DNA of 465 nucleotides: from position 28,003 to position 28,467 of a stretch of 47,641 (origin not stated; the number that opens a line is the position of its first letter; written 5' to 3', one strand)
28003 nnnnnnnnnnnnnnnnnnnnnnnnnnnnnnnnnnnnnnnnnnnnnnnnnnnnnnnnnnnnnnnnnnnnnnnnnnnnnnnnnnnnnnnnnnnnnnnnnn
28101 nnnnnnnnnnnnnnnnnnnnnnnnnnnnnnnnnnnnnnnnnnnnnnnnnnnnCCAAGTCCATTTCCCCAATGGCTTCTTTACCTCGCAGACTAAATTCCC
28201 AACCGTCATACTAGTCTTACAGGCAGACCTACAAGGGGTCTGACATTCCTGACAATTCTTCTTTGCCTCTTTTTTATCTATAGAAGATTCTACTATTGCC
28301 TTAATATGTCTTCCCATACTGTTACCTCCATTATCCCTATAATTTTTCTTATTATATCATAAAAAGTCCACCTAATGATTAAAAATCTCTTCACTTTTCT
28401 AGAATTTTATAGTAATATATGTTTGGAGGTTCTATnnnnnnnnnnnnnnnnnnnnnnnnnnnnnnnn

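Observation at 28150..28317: Unannotated SCIFF-type ranthipeptide precursor whose stop overlaps its radical SAM maturase, with a Cys-to-Met variant core and a Trp-rich tail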

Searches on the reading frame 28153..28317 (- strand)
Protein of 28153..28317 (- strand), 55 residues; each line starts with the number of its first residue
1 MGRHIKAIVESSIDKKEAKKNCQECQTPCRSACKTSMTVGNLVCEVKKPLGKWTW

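Call 3: search_protein_families(library=ncbifam, proteins=[window:28153-28317:-], max_evalue=0.01)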
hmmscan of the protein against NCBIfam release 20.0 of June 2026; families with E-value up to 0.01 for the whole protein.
seq(55 aa): 1 family
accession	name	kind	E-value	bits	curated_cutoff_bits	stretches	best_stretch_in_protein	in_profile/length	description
TIGR03973.1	six_Cys_in_45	equivalog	6.6e-16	58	50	1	3-45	1-43/43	six-cysteine ranthipeptide SCIFF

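Call 4: search_protein_families(library=pfam, proteins=[window:28153-28317:-], max_evalue=0.01)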
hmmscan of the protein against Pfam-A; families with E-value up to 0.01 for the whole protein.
seq(55 aa): 1 family
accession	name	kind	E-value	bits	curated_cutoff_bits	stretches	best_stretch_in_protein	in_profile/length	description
PF13165.11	SCIFF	-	3e-16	59.4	27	1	3-45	1-43/44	Six-cysteine peptide SCIFF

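Call 6: find_homologous_proteins(query=window:28153-28317:-, max_evalue=0.001)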
Query seq(55 aa) (55 aa): 6 proteins with E <= 0.001 among 6 candidates.
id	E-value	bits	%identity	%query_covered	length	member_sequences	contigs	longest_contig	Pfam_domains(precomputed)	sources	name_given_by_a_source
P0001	8.0e-26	106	87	100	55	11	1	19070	PF13165.12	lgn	-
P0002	1.1e-23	99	82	100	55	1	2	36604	PF13165.12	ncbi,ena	ncbi:MAG: six-cysteine ranthipeptide SCIFF [bacterium]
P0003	2.7e-21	92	80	100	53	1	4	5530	PF13165.12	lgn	-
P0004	3.3e-21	92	76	100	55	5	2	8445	PF13165.12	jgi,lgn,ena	-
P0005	7.3e-20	87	73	100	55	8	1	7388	PF13165.12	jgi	-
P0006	1.0e-19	87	75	100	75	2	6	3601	PF13165.12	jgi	jgi:predicted ribosomally synthesized six-cysteine peptide SCIFF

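Call 9: find_encoding_contigs(protein=P0002, flank=6000, max_places=3)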
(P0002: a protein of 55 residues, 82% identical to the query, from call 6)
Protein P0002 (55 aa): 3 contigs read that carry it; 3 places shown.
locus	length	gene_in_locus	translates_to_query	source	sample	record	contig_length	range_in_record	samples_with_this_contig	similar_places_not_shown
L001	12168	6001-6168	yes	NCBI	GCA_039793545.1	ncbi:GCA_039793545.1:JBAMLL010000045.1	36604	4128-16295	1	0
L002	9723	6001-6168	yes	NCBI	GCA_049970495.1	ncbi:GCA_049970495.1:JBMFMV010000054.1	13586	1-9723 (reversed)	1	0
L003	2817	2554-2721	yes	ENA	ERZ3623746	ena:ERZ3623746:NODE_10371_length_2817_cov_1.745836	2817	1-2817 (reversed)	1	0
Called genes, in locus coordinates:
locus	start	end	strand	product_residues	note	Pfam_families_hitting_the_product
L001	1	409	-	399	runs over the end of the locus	-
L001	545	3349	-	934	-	PF25788:Ig_Rha78A_N, PF08531:Bac_rhamnosid_N, PF05592:Bac_rhamnosid, PF17389:Bac_rhamnosid6H, PF17390:Bac_rhamnosid_C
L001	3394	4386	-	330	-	PF01032:FecCD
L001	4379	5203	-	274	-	PF01261:AP_endonuc_2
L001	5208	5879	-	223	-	PF01895:PhoU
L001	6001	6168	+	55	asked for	PF13165:SCIFF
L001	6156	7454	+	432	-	PF13353:Fer4_12, PF04055:Radical_SAM, PF13186:SPASM (weak)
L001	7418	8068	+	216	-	-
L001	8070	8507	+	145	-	PF12953:DUF3842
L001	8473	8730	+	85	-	PF09413:DUF2007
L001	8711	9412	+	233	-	PF01694:Rhomboid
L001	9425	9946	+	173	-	PF04205:FMN_bind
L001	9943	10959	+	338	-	PF02749:QRPTase_N, PF01729:QRPTase_C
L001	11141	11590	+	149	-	-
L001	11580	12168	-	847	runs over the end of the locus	PF00202:Aminotran_3, PF01488:Shikimate_DH (faint)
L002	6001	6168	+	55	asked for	PF13165:SCIFF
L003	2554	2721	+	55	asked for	PF13165:SCIFF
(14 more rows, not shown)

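Call 10: find_encoding_contigs(protein=P0004, flank=6000, max_places=3)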
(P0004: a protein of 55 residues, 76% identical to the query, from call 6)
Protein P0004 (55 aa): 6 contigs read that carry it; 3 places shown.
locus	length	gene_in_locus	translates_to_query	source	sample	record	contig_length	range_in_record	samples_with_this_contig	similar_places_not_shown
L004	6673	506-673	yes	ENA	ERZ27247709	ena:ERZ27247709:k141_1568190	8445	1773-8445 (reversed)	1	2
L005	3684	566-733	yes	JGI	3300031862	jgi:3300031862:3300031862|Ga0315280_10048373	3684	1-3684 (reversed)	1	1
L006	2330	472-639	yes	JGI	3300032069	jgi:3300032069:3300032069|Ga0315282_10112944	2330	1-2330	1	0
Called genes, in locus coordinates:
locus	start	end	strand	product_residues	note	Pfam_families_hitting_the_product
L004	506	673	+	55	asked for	PF13165:SCIFF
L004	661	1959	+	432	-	PF13353:Fer4_12, PF04055:Radical_SAM, PF13186:SPASM (weak)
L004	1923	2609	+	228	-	PF06082:YjbH (faint)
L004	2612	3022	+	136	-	PF12953:DUF3842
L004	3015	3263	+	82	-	PF09413:DUF2007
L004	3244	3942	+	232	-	PF01694:Rhomboid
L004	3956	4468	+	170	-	PF04205:FMN_bind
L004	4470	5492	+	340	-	PF02749:QRPTase_N, PF01729:QRPTase_C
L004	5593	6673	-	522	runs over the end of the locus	PF01645:Glu_synthase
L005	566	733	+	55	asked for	PF13165:SCIFF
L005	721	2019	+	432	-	PF13353:Fer4_12, PF04055:Radical_SAM, PF13186:SPASM (weak)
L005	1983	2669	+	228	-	PF06082:YjbH (faint)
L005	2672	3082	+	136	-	PF12953:DUF3842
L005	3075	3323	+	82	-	PF09413:DUF2007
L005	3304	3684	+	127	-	?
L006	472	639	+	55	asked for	PF13165:SCIFF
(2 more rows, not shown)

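Call 11: find_encoding_contigs(protein=P0001, flank=6000, max_places=3)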
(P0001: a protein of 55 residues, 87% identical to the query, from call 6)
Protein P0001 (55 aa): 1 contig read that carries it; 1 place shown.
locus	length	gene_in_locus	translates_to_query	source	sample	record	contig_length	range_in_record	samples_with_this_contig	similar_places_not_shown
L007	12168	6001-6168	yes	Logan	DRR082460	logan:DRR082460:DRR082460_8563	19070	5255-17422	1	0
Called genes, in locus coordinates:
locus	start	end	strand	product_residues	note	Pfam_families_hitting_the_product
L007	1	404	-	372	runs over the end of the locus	PF02163:Peptidase_M50, PF00571:CBS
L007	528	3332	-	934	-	PF25788:Ig_Rha78A_N, PF08531:Bac_rhamnosid_N, PF05592:Bac_rhamnosid, PF17389:Bac_rhamnosid6H, PF17390:Bac_rhamnosid_C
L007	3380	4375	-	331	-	PF01032:FecCD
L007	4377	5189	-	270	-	PF01261:AP_endonuc_2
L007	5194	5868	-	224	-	PF01895:PhoU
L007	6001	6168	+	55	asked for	PF13165:SCIFF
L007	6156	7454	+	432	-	PF13353:Fer4_12, PF04055:Radical_SAM, PF13186:SPASM (weak)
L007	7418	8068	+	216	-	-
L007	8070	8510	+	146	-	PF12953:DUF3842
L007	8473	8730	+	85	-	PF09413:DUF2007 (weak)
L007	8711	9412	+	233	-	PF01694:Rhomboid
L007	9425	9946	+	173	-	PF04205:FMN_bind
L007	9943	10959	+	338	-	PF02749:QRPTase_N, PF01729:QRPTase_C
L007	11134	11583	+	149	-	-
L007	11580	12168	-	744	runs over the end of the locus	?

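Call 17: search_protein_representatives(protein=window:28153-28317:-)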
Query: 55 residues. Proteins with E-value up to 0.001 (for the whole library): 406; up to 1e-10: 1; up to 1e-30: 0. The best 150 are listed.
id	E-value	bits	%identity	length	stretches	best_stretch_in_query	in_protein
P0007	1.9e-12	62.5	53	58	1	3-55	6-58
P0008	7.5e-09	51.3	52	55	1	4-49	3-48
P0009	7.0e-08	48.2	46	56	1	5-50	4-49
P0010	8.8e-08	47.9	57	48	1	1-47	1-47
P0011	9.7e-08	47.8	50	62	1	3-46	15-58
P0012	1.8e-07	47.0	61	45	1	1-45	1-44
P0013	2.0e-07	46.8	58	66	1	1-45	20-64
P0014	2.2e-07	46.7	51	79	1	1-47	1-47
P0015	2.8e-07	46.4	59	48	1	3-46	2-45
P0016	4.8e-07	45.6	54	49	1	1-46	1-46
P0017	5.7e-07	45.4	51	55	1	5-47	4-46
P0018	5.8e-07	45.4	56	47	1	1-45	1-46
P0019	8.9e-07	44.8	59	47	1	3-47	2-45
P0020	9.4e-07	44.7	50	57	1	3-48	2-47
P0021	1.0e-06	44.6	56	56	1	3-46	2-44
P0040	3.6e-06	42.9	51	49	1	3-47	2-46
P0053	7.5e-06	41.9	50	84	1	1-46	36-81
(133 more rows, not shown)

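Call 21: find_encoding_contigs(protein=P0003, flank=6000, max_places=2)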
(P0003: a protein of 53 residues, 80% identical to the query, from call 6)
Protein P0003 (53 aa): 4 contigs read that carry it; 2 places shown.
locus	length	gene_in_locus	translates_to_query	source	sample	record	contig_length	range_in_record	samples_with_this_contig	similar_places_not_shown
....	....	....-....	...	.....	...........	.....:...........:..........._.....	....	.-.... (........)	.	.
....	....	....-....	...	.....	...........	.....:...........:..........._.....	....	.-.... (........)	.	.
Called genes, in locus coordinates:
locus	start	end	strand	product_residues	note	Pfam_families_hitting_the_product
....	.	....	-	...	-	?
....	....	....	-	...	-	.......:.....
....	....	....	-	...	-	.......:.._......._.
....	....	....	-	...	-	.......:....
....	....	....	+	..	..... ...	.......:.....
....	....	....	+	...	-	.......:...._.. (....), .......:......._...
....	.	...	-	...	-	?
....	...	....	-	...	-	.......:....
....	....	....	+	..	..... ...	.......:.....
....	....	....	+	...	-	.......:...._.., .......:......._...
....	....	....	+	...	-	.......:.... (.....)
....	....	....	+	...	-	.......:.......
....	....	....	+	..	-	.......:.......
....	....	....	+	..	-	?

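Call 22: find_encoding_contigs(protein=P0005, flank=6000, max_places=2)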
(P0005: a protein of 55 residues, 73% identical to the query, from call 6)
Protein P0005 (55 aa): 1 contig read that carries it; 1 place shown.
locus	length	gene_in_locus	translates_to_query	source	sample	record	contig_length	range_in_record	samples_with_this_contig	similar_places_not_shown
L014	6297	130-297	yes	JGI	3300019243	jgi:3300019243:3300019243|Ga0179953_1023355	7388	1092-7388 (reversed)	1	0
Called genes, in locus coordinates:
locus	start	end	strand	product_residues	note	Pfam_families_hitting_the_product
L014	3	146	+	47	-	?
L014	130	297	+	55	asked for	PF13165:SCIFF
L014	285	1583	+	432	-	PF04055:Radical_SAM, PF13353:Fer4_12, PF13186:SPASM (weak)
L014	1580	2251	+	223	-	PF06082:YjbH (weak)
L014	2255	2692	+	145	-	PF12953:DUF3842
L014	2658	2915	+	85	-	PF09413:DUF2007 (weak)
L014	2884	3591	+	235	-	PF01694:Rhomboid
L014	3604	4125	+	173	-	PF04205:FMN_bind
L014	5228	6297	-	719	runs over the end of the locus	?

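Call 23: find_encoding_contigs(protein=P0007, flank=6000, max_places=3)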
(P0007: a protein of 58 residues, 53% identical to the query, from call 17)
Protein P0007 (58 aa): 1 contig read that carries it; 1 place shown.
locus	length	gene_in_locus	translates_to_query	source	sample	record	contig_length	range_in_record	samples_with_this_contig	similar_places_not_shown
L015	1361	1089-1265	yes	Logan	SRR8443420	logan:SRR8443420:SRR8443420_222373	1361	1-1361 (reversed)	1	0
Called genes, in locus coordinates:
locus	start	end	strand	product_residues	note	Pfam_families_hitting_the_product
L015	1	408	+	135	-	?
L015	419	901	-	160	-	-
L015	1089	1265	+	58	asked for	PF13165:SCIFF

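Call 24: find_encoding_contigs(protein=P0008, flank=6000, max_places=3)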
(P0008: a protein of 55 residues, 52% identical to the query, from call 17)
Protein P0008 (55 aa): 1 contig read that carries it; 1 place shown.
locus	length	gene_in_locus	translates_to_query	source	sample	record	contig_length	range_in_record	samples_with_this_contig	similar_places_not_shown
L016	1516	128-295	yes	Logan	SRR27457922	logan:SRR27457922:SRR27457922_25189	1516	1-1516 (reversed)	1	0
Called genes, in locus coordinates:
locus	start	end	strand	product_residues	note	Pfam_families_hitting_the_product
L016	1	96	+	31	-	?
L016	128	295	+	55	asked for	PF13165:SCIFF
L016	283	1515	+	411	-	?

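Call 31: search_solved_structures(query=window:28153-28317:-, max_evalue=1, show_alignments=2)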
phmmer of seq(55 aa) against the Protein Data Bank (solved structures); distinct sequences matched with E-value up to 1: 0.

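Call 42: list_cluster_members(proteins=[P0007, P0008, P0009, P0017, P0040, P0053, P0004, P0005])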
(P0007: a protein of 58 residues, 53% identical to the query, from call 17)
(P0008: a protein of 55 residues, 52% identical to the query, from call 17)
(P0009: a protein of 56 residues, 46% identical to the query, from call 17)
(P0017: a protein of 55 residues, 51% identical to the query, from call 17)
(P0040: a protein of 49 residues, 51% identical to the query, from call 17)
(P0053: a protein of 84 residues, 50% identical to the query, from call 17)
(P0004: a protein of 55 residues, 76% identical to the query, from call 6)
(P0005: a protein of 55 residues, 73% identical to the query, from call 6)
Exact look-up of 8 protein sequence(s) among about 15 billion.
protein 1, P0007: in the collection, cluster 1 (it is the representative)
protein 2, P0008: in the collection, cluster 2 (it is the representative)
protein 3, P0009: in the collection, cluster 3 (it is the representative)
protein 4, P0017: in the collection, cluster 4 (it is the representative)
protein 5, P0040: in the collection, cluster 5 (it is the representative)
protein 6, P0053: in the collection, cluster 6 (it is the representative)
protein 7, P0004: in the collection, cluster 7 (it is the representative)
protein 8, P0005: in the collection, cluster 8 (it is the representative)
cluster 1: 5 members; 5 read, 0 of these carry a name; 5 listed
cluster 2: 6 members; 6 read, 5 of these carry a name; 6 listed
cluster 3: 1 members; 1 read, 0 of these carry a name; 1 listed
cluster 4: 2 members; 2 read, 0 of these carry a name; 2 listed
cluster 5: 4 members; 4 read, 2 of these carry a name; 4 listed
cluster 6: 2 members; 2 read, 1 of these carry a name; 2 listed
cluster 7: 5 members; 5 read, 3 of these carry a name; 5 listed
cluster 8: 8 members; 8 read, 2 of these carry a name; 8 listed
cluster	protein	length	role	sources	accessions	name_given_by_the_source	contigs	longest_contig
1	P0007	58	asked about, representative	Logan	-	-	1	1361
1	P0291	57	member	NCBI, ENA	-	-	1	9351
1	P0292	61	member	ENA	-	-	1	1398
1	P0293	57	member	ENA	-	-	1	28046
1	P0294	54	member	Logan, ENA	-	-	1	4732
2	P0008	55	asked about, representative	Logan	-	-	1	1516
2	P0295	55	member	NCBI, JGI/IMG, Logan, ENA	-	predicted ribosomally synthesized six-cysteine peptide SCIFF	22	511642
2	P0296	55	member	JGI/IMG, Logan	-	predicted ribosomally synthesized six-cysteine peptide SCIFF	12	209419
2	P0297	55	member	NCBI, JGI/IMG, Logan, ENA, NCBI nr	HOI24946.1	MAG TPA: six-cysteine ranthipeptide SCIFF [Caldisericia bacterium] | six-cysteine ranthipeptide SCIFF [Caldisericia bacterium]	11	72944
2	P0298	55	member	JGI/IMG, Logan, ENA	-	predicted ribosomally synthesized six-cysteine peptide SCIFF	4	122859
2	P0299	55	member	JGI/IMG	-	predicted ribosomally synthesized six-cysteine peptide SCIFF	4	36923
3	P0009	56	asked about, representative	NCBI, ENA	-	-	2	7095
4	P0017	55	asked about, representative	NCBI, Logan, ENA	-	-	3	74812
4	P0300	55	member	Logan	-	-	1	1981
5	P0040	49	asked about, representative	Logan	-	-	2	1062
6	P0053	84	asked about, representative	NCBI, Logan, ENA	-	-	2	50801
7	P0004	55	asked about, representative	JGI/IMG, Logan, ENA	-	-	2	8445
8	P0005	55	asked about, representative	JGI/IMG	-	-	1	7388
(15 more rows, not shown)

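Call 44: find_encoding_contigs(protein=P0293, flank=7000, max_places=2)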
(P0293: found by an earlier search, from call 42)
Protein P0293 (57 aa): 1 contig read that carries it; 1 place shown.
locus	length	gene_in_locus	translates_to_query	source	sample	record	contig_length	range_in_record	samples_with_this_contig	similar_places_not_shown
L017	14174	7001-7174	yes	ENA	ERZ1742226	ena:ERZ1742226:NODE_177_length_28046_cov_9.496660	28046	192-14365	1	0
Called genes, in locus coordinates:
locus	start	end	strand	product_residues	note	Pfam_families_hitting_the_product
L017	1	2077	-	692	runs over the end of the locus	PF13570:Beta-prop_ACSF4, PF13360:PQQ_2 (weak), PF13570:Beta-prop_ACSF4, PF25292:Beta-prop_CGLA (faint), PF07833:Cu_amine_oxidN1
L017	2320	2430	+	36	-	-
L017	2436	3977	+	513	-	PF00890:FAD_binding_2, PF01266:DAO, PF03486:HI0933_like (faint), PF07992:Pyr_redox_2 (faint), PF02910:Succ_DH_flav_C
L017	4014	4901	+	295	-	PF02445:NadA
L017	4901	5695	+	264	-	PF02749:QRPTase_N, PF01729:QRPTase_C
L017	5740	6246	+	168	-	PF08279:HTH_11, PF02829:3H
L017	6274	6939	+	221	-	PF00753:Lactamase_B, PF19583:ODP (weak)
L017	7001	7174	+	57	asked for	PF13165:SCIFF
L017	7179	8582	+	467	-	PF04055:Radical_SAM, PF13353:Fer4_12, PF13186:SPASM (weak)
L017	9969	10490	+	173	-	-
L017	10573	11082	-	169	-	PF00961:LAGLIDADG_1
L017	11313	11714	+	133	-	-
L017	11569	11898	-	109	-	-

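Call 45: find_encoding_contigs(protein=P0297, flank=7000, max_places=2)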
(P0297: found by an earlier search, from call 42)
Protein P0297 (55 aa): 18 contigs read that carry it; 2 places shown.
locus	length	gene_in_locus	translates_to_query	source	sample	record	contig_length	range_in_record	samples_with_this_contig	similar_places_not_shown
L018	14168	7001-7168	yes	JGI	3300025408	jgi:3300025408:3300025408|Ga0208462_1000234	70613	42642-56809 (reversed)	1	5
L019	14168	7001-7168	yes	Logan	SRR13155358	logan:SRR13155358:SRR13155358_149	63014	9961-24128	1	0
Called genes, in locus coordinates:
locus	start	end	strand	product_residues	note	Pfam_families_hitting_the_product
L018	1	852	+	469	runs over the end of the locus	PF01225:Mur_ligase, PF08245:Mur_ligase_M, PF02875:Mur_ligase_C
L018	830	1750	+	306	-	PF01565:FAD_binding_4, PF02873:MurB_C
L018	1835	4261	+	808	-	PF00395:SLH (faint), PF00496:SBP_bac_5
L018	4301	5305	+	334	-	PF19300:BPD_transp_1_N (faint), PF00528:BPD_transp_1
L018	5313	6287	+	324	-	PF12911:OppC_N, PF00528:BPD_transp_1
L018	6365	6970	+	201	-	PF01205:Impact_N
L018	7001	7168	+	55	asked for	PF13165:SCIFF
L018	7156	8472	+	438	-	PF13353:Fer4_12, PF04055:Radical_SAM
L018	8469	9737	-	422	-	PF02844:GARS_N, PF01071:GARS_A, PF02655:ATP-grasp_3 (weak), PF02786:CPSase_L_D2 (weak), PF02222:ATP-grasp (weak), PF13535:ATP-grasp_4 (weak), PF02843:GARS_C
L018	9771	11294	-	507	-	PF02142:MGS, PF01808:AICARFT_IMPCHas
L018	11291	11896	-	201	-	PF00551:Formyl_trans_N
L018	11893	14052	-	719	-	PF18072:FGAR-AT_linker, PF00586:AIRS, PF02769:AIRS_C, PF00586:AIRS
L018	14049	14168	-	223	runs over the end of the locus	PF13507:GATase_5, PF01965:DJ-1_PfpI, PF07685:GATase_3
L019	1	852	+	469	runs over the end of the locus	PF01225:Mur_ligase, PF08245:Mur_ligase_M, PF02875:Mur_ligase_C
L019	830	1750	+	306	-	PF01565:FAD_binding_4, PF02873:MurB_C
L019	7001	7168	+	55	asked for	PF13165:SCIFF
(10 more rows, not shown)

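Call 47: search_protein_families(library=ncbifam, proteins=[L017:7179-8582:+, L018:7156-8472:+, L001:6156-7454:+, L004:661-1959:+, L014:285-1583:+], max_evalue=1e-90)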
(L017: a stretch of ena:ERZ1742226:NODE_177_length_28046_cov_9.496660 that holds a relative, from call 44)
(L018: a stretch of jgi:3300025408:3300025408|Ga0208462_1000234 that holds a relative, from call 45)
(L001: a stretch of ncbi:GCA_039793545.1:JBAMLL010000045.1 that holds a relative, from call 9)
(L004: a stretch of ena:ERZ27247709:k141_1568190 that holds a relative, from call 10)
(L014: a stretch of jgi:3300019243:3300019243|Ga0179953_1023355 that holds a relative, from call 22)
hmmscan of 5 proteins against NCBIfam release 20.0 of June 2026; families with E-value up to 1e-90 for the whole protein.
L017:7179-8582:+ (467 aa): 2 families
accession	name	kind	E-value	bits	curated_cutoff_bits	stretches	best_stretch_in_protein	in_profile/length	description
TIGR03974.1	rSAM_six_Cys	equivalog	1.9e-150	501.7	425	1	10-446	1-450/451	thioether cross-link-forming SCIFF peptide maturase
NF040492.1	not_ScfB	exception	1e-144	482.8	855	1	9-446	3-449/450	ScfB-related radical SAM/SPASM orphan maturase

L018:7156-8472:+ (438 aa): 2 families
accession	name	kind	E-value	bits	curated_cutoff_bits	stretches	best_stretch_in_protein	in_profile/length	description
TIGR03974.1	rSAM_six_Cys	equivalog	2.3e-112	376.2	425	1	53-430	68-447/451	thioether cross-link-forming SCIFF peptide maturase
NF040492.1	not_ScfB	exception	2.6e-106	356.2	855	1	46-432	60-448/450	ScfB-related radical SAM/SPASM orphan maturase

L001:6156-7454:+ (432 aa): 2 families
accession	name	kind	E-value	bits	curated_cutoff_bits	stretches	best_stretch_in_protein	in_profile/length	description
TIGR03974.1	rSAM_six_Cys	equivalog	3.1e-123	412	425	1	65-425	82-450/451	thioether cross-link-forming SCIFF peptide maturase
NF040492.1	not_ScfB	exception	1.2e-117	393.6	855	1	52-425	60-449/450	ScfB-related radical SAM/SPASM orphan maturase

L004:661-1959:+ (432 aa): 2 families
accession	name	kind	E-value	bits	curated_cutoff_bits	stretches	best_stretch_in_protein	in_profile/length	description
TIGR03974.1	rSAM_six_Cys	equivalog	1e-122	410.2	425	1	73-425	92-450/451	thioether cross-link-forming SCIFF peptide maturase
NF040492.1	not_ScfB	exception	2.4e-116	389.3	855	1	76-425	93-449/450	ScfB-related radical SAM/SPASM orphan maturase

L014:285-1583:+ (432 aa): 2 families
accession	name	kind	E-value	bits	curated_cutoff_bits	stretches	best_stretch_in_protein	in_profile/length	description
TIGR03974.1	rSAM_six_Cys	equivalog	1.9e-122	409.4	425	1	72-424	92-450/451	thioether cross-link-forming SCIFF peptide maturase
NF040492.1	not_ScfB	exception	3e-115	385.7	855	1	72-424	90-449/450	ScfB-related radical SAM/SPASM orphan maturase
